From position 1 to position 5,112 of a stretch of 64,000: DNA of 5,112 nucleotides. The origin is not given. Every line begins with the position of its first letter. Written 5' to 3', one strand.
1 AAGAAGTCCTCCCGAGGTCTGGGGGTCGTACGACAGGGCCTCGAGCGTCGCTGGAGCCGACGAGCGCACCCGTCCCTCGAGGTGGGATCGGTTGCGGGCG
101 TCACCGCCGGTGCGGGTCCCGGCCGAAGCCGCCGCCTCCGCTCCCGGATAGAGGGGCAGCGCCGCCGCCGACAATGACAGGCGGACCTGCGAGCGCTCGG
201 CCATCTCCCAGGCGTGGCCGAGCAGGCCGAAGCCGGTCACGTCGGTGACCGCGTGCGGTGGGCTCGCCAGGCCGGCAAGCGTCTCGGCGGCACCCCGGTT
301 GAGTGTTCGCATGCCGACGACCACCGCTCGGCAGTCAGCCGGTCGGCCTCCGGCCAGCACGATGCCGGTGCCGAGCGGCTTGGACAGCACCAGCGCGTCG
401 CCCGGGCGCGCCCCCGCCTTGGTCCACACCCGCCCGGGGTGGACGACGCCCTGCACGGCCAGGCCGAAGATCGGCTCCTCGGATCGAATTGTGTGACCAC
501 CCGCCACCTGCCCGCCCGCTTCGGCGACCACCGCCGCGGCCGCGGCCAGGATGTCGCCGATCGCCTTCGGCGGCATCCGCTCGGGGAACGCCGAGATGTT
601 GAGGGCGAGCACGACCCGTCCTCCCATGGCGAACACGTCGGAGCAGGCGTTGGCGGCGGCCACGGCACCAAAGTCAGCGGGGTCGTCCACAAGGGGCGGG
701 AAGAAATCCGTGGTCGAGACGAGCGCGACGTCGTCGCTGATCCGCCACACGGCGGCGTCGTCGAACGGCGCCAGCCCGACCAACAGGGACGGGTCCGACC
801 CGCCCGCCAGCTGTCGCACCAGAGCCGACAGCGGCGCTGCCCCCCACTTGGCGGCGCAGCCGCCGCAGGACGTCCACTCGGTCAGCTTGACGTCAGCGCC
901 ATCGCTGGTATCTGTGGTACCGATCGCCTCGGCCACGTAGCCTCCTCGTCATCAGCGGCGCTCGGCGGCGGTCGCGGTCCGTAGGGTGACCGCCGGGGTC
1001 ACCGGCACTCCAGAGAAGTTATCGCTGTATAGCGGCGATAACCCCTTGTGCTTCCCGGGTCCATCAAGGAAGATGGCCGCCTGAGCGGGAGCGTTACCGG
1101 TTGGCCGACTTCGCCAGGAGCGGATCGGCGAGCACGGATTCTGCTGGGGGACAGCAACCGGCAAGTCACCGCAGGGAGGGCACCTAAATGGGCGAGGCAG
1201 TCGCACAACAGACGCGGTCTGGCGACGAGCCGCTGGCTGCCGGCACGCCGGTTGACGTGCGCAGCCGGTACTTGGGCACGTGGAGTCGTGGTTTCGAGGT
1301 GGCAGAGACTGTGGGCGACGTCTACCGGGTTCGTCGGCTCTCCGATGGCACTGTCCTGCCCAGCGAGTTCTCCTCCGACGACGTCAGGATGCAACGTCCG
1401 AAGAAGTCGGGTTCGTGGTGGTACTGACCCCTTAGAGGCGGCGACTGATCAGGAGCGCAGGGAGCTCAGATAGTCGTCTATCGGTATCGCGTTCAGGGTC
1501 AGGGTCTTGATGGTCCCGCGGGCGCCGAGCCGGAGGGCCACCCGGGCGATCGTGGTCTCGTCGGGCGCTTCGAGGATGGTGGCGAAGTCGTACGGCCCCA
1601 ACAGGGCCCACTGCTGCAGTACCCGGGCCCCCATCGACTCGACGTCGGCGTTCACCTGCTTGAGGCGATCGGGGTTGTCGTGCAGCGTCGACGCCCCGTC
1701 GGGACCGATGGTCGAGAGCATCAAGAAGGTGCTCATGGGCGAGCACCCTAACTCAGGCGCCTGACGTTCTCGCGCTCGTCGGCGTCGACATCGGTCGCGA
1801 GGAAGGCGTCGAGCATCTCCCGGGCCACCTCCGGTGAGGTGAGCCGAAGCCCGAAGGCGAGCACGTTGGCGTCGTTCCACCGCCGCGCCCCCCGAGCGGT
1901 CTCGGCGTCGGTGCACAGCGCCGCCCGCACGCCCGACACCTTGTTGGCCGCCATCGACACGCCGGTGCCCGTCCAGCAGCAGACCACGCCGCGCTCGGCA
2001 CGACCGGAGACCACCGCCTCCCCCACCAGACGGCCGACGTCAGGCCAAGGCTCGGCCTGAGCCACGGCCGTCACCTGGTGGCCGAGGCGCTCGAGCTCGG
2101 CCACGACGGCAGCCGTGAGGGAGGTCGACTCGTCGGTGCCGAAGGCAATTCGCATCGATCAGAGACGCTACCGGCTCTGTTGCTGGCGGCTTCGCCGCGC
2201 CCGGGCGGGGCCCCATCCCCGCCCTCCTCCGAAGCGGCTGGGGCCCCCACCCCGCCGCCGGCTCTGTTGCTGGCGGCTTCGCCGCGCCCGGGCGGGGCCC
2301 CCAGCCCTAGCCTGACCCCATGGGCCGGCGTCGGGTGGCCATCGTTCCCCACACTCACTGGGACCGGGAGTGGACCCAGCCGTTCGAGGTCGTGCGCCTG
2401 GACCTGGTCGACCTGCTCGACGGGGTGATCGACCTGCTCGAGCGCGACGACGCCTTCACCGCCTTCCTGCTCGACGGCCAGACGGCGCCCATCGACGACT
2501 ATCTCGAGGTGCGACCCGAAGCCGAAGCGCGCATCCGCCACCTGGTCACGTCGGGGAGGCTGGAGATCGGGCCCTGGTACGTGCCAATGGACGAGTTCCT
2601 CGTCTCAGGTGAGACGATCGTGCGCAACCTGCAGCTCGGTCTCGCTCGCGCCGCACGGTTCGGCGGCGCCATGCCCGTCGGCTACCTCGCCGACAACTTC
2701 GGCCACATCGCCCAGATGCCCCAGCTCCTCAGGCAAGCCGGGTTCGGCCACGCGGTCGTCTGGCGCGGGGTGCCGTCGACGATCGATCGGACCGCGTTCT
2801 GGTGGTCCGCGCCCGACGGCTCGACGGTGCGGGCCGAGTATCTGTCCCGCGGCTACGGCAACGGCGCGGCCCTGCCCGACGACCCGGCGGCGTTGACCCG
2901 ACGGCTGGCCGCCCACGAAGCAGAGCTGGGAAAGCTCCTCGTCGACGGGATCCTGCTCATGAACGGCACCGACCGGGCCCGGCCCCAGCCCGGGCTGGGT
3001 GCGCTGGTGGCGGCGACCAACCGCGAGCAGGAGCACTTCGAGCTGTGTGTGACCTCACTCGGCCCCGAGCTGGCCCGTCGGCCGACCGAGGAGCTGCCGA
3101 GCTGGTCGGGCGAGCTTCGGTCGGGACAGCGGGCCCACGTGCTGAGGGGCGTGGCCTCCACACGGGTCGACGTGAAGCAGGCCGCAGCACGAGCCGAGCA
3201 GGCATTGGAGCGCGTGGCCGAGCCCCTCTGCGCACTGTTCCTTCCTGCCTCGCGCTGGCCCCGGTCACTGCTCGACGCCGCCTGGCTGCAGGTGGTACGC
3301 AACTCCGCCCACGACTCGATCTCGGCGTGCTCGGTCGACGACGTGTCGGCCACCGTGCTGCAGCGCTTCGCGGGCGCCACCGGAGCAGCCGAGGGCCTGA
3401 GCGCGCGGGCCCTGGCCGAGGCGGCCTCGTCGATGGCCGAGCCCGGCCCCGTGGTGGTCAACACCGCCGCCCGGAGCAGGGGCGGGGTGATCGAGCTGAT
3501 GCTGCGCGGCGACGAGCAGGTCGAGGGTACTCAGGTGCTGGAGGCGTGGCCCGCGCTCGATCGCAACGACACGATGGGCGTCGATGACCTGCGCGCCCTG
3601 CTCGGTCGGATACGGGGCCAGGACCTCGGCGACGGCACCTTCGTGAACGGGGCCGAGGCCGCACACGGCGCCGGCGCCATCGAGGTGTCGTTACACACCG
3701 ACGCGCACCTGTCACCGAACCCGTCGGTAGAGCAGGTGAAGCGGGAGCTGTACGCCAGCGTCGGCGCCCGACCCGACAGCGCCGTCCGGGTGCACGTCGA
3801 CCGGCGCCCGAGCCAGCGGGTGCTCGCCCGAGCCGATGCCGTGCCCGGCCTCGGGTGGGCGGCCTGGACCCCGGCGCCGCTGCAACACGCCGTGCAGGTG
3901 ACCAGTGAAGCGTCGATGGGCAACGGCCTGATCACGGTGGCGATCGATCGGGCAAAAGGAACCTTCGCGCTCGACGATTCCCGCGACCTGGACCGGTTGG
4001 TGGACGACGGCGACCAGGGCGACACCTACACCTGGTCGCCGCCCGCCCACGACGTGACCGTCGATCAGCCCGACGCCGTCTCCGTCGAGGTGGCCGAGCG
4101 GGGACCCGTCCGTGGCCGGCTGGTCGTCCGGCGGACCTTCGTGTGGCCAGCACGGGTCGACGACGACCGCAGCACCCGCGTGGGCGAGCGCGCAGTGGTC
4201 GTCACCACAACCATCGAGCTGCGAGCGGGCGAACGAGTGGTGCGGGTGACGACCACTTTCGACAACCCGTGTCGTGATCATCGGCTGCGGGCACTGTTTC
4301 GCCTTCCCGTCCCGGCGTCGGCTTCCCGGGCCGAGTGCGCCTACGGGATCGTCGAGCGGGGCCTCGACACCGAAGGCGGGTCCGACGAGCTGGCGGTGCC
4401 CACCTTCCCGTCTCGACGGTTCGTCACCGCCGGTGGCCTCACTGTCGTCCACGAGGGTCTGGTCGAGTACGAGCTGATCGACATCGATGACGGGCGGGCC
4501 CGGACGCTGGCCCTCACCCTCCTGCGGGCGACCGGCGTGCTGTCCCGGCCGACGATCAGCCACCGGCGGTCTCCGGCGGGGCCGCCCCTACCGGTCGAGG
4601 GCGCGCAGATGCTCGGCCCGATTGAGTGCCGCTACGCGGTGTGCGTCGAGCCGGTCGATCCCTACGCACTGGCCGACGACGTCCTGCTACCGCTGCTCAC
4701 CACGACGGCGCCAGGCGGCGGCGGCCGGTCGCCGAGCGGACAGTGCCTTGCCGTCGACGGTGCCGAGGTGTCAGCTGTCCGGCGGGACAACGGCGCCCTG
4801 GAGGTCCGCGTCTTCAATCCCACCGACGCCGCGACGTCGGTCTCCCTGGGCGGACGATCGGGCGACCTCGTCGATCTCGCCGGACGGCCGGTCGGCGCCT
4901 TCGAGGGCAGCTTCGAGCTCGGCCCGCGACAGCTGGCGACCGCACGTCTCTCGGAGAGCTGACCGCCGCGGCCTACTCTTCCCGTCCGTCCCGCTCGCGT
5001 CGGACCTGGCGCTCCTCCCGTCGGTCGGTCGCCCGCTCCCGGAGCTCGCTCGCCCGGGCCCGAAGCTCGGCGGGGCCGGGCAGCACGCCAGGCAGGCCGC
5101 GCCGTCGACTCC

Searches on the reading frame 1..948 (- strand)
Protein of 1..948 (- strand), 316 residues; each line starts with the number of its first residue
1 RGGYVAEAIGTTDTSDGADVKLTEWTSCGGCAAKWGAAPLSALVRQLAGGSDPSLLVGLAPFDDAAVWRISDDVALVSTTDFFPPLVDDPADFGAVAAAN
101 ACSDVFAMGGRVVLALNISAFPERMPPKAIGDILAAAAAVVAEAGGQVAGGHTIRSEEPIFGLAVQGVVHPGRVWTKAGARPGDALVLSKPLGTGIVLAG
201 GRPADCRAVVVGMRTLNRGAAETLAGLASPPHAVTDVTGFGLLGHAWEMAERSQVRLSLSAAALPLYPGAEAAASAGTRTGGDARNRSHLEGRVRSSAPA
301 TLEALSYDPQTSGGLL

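Call 14: search_protein_families(library=pfam, proteins=[window:1-948:-], max_evalue=0.001)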
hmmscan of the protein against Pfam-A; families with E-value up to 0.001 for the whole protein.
window:1-948:- (316 aa): 2 families
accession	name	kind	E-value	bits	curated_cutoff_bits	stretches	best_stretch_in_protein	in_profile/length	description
PF00586.29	AIRS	-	1.2e-21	77.6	24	1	63-169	2-112/112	AIR synthase related protein, N-terminal domain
PF02769.27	AIRS_C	-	8.1e-07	29.8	23.1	1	181-266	1-96/156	AIR synthase related protein, C-terminal domain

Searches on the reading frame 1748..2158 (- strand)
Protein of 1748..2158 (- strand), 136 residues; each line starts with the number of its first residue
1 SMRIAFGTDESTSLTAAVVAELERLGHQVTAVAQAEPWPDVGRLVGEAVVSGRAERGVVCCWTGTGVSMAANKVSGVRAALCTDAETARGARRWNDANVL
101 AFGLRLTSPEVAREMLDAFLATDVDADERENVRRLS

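Call 14: search_protein_families(library=pfam, proteins=[window:1748-2158:-], max_evalue=0.001)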
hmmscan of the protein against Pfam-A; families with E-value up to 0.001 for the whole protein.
window:1748-2158:- (136 aa): 1 family
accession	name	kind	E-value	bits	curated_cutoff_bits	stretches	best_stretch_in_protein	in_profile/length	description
PF02502.23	LacAB_rpiB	-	5.2e-37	127.3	24.7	1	4-132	1-133/138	Ribose/Galactose Isomerase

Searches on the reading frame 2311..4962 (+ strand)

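Call 14: search_protein_families(library=pfam, proteins=[window:2311-4962:+], max_evalue=0.001)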
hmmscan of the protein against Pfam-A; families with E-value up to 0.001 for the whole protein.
window:2311-4962:+ (883 aa): 3 families
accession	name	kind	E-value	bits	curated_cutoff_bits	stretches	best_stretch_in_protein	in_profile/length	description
PF01074.27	Glyco_hydro_38N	-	1.5e-29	103.7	25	1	9-182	2-179/270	Glycosyl hydrolases family 38 N-terminal domain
PF09261.16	Alpha-mann_mid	-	7.3e-10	39.2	31.1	1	278-368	3-93/96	Alpha mannosidase middle domain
PF07748.19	Glyco_hydro_38C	-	1.2e-06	29.4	25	1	538-739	3-198/206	Glycosyl hydrolases family 38 C-terminal domain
